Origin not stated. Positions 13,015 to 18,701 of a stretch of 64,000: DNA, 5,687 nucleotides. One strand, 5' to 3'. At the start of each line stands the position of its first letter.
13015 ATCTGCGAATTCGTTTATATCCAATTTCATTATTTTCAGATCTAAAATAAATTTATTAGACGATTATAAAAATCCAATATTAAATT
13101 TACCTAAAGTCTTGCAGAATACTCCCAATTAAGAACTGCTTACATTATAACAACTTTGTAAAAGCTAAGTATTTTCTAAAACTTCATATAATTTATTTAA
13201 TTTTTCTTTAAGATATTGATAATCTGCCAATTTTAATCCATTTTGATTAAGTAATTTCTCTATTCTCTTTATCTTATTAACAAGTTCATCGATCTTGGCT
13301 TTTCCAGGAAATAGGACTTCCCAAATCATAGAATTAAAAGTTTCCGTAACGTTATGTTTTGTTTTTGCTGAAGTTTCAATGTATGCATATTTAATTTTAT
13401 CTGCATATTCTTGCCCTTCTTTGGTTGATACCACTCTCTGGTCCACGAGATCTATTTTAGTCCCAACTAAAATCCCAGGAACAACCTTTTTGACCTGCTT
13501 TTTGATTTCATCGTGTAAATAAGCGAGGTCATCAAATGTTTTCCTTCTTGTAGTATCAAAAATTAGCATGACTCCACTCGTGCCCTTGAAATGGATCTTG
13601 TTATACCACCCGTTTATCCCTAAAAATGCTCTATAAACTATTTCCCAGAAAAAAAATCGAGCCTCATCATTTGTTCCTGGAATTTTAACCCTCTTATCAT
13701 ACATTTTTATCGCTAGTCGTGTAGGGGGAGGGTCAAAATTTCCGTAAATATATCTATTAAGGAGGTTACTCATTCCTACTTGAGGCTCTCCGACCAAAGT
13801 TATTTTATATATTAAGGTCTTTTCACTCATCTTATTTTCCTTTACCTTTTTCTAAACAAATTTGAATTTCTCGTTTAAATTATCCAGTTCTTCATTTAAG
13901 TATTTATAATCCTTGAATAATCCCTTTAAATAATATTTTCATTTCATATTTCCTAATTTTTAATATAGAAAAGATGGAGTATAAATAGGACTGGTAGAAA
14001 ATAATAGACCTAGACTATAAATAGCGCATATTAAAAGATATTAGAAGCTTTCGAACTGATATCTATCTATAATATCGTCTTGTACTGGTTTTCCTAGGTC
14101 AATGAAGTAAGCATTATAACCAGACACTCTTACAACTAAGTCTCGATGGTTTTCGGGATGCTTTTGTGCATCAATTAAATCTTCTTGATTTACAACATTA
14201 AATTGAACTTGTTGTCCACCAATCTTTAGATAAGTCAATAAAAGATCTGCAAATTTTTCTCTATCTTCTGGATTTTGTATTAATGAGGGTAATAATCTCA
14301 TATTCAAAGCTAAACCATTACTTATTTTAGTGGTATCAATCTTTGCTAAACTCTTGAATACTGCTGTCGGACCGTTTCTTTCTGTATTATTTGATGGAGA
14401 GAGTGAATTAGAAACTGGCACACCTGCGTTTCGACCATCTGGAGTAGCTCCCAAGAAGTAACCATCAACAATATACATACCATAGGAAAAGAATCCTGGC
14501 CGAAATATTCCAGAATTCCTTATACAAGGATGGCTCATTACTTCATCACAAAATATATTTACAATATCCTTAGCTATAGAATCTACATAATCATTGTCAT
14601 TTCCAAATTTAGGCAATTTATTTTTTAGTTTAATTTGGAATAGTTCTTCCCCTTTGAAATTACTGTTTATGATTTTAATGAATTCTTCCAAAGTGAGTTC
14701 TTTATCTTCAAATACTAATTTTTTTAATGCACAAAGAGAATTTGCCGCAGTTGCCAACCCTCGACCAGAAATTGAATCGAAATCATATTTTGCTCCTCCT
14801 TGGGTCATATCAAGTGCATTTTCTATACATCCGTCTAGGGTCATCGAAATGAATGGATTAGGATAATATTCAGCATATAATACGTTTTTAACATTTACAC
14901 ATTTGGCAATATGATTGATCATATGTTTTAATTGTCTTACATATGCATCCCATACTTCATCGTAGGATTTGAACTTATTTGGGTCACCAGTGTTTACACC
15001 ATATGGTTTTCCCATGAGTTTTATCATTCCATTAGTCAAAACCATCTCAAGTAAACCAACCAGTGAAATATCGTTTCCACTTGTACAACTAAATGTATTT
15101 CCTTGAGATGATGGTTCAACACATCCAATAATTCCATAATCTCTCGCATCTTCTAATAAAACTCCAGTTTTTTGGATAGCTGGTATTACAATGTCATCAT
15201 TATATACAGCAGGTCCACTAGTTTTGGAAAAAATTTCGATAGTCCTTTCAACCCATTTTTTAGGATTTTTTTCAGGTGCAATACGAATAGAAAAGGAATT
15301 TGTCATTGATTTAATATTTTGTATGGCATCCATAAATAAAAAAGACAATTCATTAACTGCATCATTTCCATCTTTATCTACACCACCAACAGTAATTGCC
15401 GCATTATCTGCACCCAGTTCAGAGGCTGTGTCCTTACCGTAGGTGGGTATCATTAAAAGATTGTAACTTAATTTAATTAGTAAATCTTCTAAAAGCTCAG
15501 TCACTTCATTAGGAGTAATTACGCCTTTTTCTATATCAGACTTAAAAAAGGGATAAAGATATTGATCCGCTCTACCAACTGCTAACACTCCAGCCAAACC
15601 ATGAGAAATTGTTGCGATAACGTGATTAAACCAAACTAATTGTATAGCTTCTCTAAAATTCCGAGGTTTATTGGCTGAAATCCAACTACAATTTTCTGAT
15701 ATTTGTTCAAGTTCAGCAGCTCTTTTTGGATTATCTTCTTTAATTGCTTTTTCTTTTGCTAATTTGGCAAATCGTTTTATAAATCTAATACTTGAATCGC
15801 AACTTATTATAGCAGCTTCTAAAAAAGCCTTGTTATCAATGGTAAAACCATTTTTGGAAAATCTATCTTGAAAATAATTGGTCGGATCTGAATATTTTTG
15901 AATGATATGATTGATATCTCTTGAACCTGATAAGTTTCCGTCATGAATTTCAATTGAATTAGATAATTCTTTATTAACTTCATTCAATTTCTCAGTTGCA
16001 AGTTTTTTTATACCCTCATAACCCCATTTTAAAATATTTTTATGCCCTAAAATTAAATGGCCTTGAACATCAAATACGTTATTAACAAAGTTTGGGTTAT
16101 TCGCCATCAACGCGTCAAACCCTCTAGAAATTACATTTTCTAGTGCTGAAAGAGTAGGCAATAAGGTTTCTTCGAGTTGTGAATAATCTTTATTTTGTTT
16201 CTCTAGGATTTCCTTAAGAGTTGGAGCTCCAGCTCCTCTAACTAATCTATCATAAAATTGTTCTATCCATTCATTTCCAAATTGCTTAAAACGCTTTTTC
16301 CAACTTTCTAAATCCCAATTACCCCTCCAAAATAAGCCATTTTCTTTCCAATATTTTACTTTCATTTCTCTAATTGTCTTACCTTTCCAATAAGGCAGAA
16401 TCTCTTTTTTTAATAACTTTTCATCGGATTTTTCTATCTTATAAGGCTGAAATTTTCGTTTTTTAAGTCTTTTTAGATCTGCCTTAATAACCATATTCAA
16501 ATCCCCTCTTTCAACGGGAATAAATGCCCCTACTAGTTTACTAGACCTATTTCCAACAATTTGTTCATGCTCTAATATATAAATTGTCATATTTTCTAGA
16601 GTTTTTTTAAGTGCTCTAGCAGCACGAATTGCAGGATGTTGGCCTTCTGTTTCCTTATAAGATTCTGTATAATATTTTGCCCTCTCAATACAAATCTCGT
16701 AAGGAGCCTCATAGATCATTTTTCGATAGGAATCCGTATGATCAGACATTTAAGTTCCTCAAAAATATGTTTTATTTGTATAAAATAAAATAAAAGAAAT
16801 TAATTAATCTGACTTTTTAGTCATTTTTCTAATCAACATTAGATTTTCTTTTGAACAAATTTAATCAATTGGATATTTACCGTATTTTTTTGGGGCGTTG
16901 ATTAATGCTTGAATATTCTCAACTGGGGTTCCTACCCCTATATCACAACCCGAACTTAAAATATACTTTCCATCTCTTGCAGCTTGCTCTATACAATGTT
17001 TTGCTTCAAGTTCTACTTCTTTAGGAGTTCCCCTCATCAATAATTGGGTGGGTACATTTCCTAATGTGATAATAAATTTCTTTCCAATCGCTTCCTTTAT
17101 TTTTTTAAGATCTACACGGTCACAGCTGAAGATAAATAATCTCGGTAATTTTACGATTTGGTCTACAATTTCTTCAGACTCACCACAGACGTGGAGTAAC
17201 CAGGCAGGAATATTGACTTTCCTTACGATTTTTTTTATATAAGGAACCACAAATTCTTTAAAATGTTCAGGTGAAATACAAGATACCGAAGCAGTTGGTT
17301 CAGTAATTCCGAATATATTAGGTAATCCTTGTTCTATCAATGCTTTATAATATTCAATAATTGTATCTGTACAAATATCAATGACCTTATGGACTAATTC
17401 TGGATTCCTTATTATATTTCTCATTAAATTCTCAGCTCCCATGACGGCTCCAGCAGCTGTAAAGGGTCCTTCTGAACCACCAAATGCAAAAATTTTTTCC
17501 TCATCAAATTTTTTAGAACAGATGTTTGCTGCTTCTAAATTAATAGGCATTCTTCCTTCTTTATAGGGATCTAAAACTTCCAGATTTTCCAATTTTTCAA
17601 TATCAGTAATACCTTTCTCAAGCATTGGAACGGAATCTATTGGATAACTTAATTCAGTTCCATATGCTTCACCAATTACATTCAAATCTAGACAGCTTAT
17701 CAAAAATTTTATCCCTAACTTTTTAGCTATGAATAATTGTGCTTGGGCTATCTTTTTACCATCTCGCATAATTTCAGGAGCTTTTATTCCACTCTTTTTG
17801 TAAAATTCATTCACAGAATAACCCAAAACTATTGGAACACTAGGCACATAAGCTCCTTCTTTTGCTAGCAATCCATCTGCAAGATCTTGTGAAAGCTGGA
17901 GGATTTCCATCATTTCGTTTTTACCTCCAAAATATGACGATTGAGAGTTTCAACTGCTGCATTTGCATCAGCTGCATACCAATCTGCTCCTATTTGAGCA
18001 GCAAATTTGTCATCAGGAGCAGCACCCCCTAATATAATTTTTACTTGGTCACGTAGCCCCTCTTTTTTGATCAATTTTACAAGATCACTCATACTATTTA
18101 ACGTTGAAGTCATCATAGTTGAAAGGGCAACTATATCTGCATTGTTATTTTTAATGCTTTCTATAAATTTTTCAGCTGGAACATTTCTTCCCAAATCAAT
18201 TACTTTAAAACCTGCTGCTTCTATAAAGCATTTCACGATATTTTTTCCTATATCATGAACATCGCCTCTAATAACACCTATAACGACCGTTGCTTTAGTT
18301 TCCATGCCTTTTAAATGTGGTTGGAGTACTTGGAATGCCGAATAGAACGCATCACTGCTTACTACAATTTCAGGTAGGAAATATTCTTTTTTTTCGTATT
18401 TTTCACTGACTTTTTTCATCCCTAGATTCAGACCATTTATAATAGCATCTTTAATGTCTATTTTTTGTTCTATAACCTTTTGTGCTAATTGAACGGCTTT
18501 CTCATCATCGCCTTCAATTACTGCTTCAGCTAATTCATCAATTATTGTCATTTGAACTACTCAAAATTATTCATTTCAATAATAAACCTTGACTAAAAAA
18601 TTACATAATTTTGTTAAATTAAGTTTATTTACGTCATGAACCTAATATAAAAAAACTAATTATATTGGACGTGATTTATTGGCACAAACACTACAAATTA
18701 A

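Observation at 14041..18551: Corrinoid protein - MtaA-like transferase - glycyl radical enzyme operon, with no MT1 or activase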

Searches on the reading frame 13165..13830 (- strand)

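Call 3: search_protein_families(library=pfam, proteins=[window:13165-13830:-])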
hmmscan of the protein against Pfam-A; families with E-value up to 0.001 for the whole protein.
window:13165-13830:- (221 aa): 2 families
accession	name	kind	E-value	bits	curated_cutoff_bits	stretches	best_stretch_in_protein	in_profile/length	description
PF00071.28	Ras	-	1.5e-28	99.8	21.6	1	9-172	1-160/162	Ras family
PF08477.19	Roc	-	4e-10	40.4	27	1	9-127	1-119/119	Ras of Complex, Roc, domain of DAPkinase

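Call 4: search_protein_families(library=ncbifam, proteins=[window:13165-13830:-])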
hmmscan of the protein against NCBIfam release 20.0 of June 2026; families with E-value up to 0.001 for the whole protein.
window:13165-13830:- (221 aa): 3 families
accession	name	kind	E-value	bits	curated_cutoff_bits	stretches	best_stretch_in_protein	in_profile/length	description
TIGR00231.1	small_GTP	domain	3.6e-10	39.8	42.5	1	80-166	73-160/164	GTP-binding protein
NF000908.1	PRK00089.1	equivalog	6.3e-06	25.7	237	0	87-168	86-163/291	GTPase Era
TIGR00450.1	mnmE_trmE_thdF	equivalog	0.00071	18.8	252.6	0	84-213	289-404/446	tRNA uridine-5-carboxymethylaminomethyl(34) synthesis GTPase MnmE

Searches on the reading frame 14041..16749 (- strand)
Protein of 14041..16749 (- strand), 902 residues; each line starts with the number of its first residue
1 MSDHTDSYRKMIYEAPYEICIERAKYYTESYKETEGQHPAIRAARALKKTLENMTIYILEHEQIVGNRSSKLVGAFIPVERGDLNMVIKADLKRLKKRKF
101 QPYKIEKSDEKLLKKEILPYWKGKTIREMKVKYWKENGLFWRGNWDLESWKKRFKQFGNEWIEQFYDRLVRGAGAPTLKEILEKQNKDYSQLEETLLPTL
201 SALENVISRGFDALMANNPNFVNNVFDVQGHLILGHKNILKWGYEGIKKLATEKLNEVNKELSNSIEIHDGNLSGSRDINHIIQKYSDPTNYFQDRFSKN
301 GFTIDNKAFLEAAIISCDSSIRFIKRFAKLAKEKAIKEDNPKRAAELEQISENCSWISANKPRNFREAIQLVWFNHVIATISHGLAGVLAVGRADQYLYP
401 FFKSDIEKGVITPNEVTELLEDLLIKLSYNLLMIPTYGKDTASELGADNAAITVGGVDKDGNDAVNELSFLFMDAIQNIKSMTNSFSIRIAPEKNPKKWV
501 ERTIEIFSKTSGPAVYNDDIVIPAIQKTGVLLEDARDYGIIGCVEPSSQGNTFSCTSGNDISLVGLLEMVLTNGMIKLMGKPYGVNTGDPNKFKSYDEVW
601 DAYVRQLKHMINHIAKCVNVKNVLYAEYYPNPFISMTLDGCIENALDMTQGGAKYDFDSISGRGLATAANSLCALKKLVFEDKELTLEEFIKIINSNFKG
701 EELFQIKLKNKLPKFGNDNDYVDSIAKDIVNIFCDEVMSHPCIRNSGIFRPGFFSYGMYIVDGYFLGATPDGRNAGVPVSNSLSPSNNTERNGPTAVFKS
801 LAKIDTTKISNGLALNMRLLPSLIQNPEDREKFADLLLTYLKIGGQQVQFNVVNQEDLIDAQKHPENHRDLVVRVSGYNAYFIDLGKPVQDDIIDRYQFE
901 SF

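Call 3: search_protein_families(library=pfam, proteins=[window:14041-16749:-])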
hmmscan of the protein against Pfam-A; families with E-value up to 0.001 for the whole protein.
window:14041-16749:- (902 aa): 2 families
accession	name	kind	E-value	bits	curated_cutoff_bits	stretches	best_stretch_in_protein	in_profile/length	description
PF02901.20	PFL-like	-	7.7e-168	560.5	24.3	2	299-761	188-645/647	Pyruvate formate lyase-like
PF01228.26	Gly_radical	-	8e-30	103.9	22.2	1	780-883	2-106/106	Glycine radical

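Call 4: search_protein_families(library=ncbifam, proteins=[window:14041-16749:-])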
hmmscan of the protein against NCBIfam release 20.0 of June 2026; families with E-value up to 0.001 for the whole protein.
window:14041-16749:- (902 aa): 12 families
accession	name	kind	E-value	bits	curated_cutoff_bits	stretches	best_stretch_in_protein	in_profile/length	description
TIGR01774.1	PFL2-3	subfamily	4.9e-178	593.9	678.2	2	304-898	192-783/786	formate C-acetyltransferase/glycerol dehydratase family glycyl radical enzyme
NF043068.1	glycl_HYPD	equivalog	1.6e-166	555.6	1100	2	302-897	188-780/784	trans-4-hydroxy-L-proline dehydratase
NF048011.1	SfplDhtHpsGDes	equivalog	3.5e-155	518.4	1000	2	303-899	220-819/821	(2S)-3-sulfopropanediol dehydratase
TIGR04394.1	choline_CutC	equivalog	7e-147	491.2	1050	2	303-900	194-787/789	choline trimethylamine-lyase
NF007437.0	PRK09983.1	equivalog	2e-141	472.6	1109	2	306-897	185-761/765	formate C-acetyltransferase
NF048009.1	SfplDhtHpfGKleb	equivalog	2.5e-140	469.1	1000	2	305-898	220-821/824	(2S)-3-sulfopropanediol dehydratase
NF033718.1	indole_decarb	equivalog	7.5e-108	361.9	1100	2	307-900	254-867/868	indoleacetate decarboxylase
NF033715.1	glycyl_HPDL_Lrg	equivalog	3.9e-97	326.1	1150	2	304-900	266-900/901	4-hydroxyphenylacetate decarboxylase large subunit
TIGR01255.1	pyr_form_ly_1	equivalog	4.9e-43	147.6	994.2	1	363-898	234-740/744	formate C-acetyltransferase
NF038360.1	rad_fix_GrcA3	exception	4.5e-17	61.9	158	1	832-898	8-74/78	autonomous glycyl radical cofactor GrcA3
NF008341.1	PRK11127.1-1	equivalog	2.9e-10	40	145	1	849-897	27-75/80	autonomous glycyl radical cofactor GrcA2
TIGR04365.1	spare_glycyl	equivalog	9.9e-09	35.5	170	1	844-897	68-121/126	autonomous glycyl radical cofactor GrcA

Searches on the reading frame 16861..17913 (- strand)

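Call 3: search_protein_families(library=pfam, proteins=[window:16861-17913:-])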
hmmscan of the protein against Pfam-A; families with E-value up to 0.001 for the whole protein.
window:16861-17913:- (350 aa): 1 family
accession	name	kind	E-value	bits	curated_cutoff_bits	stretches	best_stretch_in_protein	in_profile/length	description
PF01208.23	URO-D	-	2.7e-63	214.5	23.9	1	19-344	11-346/346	Uroporphyrinogen decarboxylase (URO-D)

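Call 4: search_protein_families(library=ncbifam, proteins=[window:16861-17913:-])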
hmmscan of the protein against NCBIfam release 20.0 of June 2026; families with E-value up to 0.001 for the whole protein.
window:16861-17913:- (350 aa): 6 families
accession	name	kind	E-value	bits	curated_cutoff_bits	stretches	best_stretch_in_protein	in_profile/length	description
NF004889.0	PRK06252.1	subfamily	8.6e-57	192.7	244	1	5-345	4-337/340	methylcobalamin:coenzyme M methyltransferase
TIGR01463.1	mtaA_cmuA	subfamily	3.8e-56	190.8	235.4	1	20-344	15-338/340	MtaA/CmuA family methyltransferase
NF040654.1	MtaA_Meth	equivalog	6.6e-48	163.4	400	1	8-344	4-335/337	methylcobamide:CoM methyltransferase MtaA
NF041608.1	methylcob_mtaseMtbA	equivalog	6.4e-32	111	600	1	36-344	34-337/339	methylcobamide:CoM methyltransferase MtbA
TIGR01464.1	hemE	equivalog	1.1e-17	64.1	302.95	1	47-340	41-335/338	uroporphyrinogen decarboxylase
NF002119.0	PRK00957.1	equivalog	0.00061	19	258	1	193-313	153-271/306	methionine synthase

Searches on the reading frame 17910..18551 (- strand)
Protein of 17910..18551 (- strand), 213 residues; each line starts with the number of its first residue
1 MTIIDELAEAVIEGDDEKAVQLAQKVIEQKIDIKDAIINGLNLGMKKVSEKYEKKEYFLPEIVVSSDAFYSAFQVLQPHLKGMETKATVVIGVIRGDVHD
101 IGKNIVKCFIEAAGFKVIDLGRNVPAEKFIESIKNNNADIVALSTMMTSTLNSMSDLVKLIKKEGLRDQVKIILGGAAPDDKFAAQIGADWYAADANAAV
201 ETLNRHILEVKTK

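Call 3: search_protein_families(library=pfam, proteins=[window:17910-18551:-])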
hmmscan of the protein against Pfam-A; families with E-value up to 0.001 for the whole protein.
window:17910-18551:- (213 aa): 2 families
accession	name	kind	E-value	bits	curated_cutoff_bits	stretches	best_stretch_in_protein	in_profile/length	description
PF02310.24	B12-binding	-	9.3e-27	93.7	32.1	1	88-200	2-120/121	B12 binding domain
PF02607.22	B12-binding_2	-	1.2e-18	67.4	23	1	4-76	2-73/74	B12 binding domain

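Call 4: search_protein_families(library=ncbifam, proteins=[window:17910-18551:-])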
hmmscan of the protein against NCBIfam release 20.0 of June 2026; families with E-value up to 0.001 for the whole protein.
window:17910-18551:- (213 aa): 17 families
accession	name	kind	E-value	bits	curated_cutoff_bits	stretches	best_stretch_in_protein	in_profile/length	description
TIGR02370.1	pyl_corrinoid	subfamily_domain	1.1e-56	191.4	215.3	1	6-199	1-197/197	methyltransferase cognate corrinoid protein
NF047996.1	corrin_MtgC_2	exception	2.6e-51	174.1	370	1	2-206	3-209/212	glycine betaine-specific corrinoid protein MtgC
NF041607.1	dimeth_corrin_MtbC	equivalog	2.8e-51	173.9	350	1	7-203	1-199/203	dimethylamine corrinoid protein MtbC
NF047995.1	corrinoid_MtgC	exception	1.4e-48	165.3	310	1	3-206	4-212/215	glycine betaine-specific corrinoid protein MtgC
NF040669.1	MtaC2_Meth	equivalog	1.7e-40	139.1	450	1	6-199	45-238/267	methanol--corrinoid protein MtaC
NF040655.1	MtaC_Meth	equivalog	1.7e-35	122.3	420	1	3-207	35-237/253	methanol--corrinoid protein MtaC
TIGR02082.1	metH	equivalog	2.5e-34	118.1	1010.85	1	5-195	648-840/1182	methionine synthase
NF007024.0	PRK09490.1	equivalog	4.2e-29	101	1497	1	11-185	669-848/1234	methionine synthase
NF002612.0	PRK02261.1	equivalog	2.9e-16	59.3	110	1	85-176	2-92/148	methylaspartate mutase subunit S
TIGR01501.1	MthylAspMutase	equivalog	5.2e-12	45.7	135.8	1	86-176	1-90/134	methylaspartate mutase subunit S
NF052385.1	Lys_5_6_beta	equivalog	3.3e-10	40.1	280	1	114-193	138-220/241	lysine 5,6-aminomutase subunit beta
NF040743.1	ornith_mutase_E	equivalog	3.1e-09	35.4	800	1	84-190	593-706/730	D-ornithine 4,5-aminomutase subunit OraE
NF052513.1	TransRegCarH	equivalog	5e-09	35.8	400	1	5-196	85-267/274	HTH-type transcriptional repressor CarH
TIGR00640.1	acid_CoA_mut_C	subfamily_domain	5.9e-08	32.8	57.45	1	87-184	3-99/132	methylmalonyl-CoA mutase C-terminal domain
NF006944.0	PRK09426.1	equivalog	1.1e-05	23.6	876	1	67-185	570-687/721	methylmalonyl-CoA mutase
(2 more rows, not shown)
